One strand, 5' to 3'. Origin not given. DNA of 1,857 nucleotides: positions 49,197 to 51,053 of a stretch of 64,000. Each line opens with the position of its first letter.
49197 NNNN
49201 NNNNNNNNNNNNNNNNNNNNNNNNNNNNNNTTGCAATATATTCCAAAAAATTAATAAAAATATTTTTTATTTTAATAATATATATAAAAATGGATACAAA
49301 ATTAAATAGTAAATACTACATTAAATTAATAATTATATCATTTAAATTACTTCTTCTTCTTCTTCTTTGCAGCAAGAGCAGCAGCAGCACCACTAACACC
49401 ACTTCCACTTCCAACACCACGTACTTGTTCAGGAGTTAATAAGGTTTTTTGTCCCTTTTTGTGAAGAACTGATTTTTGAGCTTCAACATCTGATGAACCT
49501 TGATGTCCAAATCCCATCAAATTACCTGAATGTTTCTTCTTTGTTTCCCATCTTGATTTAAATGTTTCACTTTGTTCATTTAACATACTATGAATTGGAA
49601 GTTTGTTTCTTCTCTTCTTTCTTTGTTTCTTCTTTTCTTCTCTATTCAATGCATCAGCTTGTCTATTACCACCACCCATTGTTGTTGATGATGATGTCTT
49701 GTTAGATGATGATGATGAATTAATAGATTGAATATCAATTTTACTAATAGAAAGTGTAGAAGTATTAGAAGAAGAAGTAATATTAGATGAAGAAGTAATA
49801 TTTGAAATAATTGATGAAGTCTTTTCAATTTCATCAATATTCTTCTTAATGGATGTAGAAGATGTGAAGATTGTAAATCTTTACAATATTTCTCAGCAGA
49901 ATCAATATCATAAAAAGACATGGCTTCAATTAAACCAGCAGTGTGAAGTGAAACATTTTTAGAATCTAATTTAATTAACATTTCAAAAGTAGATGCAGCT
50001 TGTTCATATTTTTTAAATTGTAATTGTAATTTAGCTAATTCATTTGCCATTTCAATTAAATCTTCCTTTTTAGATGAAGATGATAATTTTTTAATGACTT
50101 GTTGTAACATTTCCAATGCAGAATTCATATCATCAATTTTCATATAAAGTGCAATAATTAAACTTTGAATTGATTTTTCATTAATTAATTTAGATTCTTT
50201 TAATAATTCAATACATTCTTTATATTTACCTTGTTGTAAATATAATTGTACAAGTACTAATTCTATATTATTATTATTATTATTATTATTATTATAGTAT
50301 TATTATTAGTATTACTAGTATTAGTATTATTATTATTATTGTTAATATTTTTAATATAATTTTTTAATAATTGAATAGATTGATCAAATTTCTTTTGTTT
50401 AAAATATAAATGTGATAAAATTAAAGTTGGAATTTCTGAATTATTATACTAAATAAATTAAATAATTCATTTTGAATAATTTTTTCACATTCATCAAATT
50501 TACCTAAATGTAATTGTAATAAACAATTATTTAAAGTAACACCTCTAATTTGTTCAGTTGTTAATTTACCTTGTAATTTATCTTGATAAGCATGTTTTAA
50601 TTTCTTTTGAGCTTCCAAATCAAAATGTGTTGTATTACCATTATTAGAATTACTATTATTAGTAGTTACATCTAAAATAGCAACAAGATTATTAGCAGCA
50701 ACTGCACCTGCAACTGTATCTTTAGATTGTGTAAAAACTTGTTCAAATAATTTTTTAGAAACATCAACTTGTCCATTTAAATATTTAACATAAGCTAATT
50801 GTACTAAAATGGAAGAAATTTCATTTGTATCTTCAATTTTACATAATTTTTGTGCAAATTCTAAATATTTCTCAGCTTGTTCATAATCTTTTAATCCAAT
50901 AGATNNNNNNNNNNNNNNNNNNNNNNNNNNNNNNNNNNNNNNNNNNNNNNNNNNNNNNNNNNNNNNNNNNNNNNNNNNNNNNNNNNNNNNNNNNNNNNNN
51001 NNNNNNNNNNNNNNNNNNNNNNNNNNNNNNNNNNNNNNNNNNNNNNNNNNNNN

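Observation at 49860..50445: Three frame disruptions in SRP72, each equivalent to one missing base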

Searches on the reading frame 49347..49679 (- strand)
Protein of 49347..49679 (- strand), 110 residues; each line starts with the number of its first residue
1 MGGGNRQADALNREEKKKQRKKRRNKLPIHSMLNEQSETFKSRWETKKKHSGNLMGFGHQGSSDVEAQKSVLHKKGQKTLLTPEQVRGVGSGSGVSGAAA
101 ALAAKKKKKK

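Call 14: find_encoding_contigs(protein=window:49347-49679:-, flank=3000, max_places=6)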
Protein window:49347-49679:- (110 aa): no gene with exactly this product is on record in the collection.

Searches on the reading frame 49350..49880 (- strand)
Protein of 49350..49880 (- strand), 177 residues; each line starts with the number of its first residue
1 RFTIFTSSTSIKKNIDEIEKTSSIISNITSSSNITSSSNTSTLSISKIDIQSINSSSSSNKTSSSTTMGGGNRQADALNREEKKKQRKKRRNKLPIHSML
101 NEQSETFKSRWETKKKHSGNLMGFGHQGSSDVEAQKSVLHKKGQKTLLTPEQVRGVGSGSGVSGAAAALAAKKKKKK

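Call 31: search_protein_families(library=pfam, proteins=[window:49350-49880:-], max_evalue=0.01)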
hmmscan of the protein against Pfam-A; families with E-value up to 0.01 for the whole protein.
window:49350-49880:- (177 aa): 0 families

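Call 48: search_protein_families(library=pfam, proteins=[window:49350-49880:-], max_evalue=10)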
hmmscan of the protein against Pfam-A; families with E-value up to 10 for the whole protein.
window:49350-49880:- (177 aa): 2 families
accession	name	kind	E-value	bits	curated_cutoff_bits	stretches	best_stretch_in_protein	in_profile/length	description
PF10486.14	PI3K_1B_p101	-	1.9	6.6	23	1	17-107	335-431/861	Phosphoinositide 3-kinase gamma adapter protein p101 subunit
PF25728.1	US29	-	7.7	5.8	27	1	6-89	28-103/324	Cytomegalovirus US29 protein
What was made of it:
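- On SRP72 (signal recognition particle 72-kDa subunit): No Pfam hit for segment D, and none for the intact Naegleria homologues either (calls 31, 48).
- Tried and rejected: It is not detected even in the intact Naegleria homologues, so it is uninformative (calls 31, 48).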

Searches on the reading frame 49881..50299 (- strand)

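Call 31: search_protein_families(library=pfam, proteins=[window:49881-50299:-], max_evalue=0.01)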
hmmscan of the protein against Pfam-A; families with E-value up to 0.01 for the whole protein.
window:49881-50299:- (139 aa): 14 families
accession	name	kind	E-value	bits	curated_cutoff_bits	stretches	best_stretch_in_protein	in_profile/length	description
PF14559.12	TPR_19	-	3.2e-08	34.2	25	0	7-42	22-57/68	Tetratricopeptide repeat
PF13424.12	TPR_12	-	3.5e-08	33.9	30.1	1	45-111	6-74/77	Tetratricopeptide repeat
PF12895.13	ANAPC3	-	7e-08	33.1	27.2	1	5-66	19-80/82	Anaphase-promoting complex, cyclosome, subunit 3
PF13174.12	TPR_6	-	1.9e-06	28.6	26.3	0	88-111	6-29/33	Tetratricopeptide repeat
PF13181.12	TPR_8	-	6.2e-06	26.4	25.7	0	16-41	7-32/34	Tetratricopeptide repeat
PF13428.12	TPR_14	-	1.6e-05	25.5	23.5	0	14-35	5-26/44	Tetratricopeptide repeat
PF07719.23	TPR_2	-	1.6e-05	25.1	27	0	18-41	9-32/34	Tetratricopeptide repeat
PF13176.12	TPR_7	-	4e-05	23.8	27.9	0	88-111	5-28/36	Tetratricopeptide repeat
PF00515.34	TPR_1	-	7.5e-05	22.8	27.8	0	19-41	10-32/34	Tetratricopeptide repeat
PF00637.26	Clathrin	-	0.00041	20.6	29.6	1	15-85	12-77/143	Region in Clathrin and VPS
PF13414.12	TPR_11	-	0.0011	19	26.8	0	97-119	9-31/42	TPR repeat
PF01535.26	PPR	-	0.0019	18.8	25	0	15-35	5-25/31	PPR repeat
PF13934.12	ELYS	-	0.0019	18.5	28.8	1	17-85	91-157/220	Nuclear pore complex assembly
PF09986.15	DUF2225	-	0.008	16.4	21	1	24-90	146-212/214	Uncharacterized protein conserved in bacteria (DUF2225)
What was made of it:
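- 49881..50262 (-): Coding segment C (frame index 2): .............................. TPR families hit (call 31).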

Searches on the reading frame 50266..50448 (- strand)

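Call 31: search_protein_families(library=pfam, proteins=[window:50266-50448:-], max_evalue=0.01)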
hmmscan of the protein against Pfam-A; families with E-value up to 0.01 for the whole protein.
window:50266-50448:- (61 aa): 1 family
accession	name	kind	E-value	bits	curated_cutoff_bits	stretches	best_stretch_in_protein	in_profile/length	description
PF10366.15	Vps39_1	-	0.0083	16.8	22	1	11-53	45-86/108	Vacuolar sorting protein 39 domain 1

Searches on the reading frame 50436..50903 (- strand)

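Call 31: search_protein_families(library=pfam, proteins=[window:50436-50903:-], max_evalue=0.01)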
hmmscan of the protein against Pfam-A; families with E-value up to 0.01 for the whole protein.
window:50436-50903:- (156 aa): 4 families
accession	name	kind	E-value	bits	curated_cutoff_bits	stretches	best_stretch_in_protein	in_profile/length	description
PF13424.12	TPR_12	-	3.7e-05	24.3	30.1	1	4-57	16-72/77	Tetratricopeptide repeat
PF13181.12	TPR_8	-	0.0029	18.1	25.7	0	3-19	13-29/34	Tetratricopeptide repeat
PF17610.7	DUF5505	-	0.0043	17.5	27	1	36-153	18-127/156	Family of unknown function (DUF5505)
PF07719.23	TPR_2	-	0.009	16.5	27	0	4-15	14-25/34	Tetratricopeptide repeat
